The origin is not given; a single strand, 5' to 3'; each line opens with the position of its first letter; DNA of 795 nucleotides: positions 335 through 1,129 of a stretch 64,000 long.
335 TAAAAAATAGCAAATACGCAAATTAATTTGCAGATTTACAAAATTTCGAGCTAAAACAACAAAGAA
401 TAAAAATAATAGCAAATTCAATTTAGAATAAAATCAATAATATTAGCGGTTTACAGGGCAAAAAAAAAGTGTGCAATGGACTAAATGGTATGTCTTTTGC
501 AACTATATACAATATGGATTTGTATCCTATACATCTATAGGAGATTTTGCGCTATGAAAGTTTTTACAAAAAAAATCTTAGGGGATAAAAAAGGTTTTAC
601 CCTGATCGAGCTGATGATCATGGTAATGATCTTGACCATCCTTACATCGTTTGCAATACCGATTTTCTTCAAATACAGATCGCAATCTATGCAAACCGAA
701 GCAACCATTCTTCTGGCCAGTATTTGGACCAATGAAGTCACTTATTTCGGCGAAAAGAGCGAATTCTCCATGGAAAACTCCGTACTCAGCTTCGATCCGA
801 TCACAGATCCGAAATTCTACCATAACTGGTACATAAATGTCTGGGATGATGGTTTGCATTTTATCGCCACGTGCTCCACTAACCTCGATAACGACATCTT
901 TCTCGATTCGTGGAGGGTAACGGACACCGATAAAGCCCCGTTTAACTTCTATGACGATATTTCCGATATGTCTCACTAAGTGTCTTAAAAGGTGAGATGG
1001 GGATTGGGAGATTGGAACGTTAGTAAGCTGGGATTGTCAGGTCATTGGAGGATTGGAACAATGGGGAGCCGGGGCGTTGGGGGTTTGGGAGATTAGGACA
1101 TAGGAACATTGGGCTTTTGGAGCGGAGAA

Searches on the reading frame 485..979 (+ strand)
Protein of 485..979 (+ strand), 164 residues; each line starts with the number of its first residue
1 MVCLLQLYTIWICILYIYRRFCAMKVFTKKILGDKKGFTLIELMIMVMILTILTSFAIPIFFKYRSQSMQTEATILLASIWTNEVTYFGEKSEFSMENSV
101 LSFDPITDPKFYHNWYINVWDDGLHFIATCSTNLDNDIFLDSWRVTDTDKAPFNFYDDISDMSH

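Call 10: search_protein_families(library=pfam, proteins=[window:485-979:+])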
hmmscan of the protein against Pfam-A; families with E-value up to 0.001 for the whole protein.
window:485-979:+ (164 aa): 1 family
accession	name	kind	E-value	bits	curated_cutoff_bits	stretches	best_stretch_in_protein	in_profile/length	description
PF07963.17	N_methyl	-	9.5e-06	25.4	21.2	1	35-57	4-26/27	Prokaryotic N-terminal methylation motif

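Call 72: find_encoding_contigs(protein=window:485-979:+, flank=10000, max_places=3)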
Protein window:485-979:+ (164 aa): no gene with exactly this product is on record in the collection.
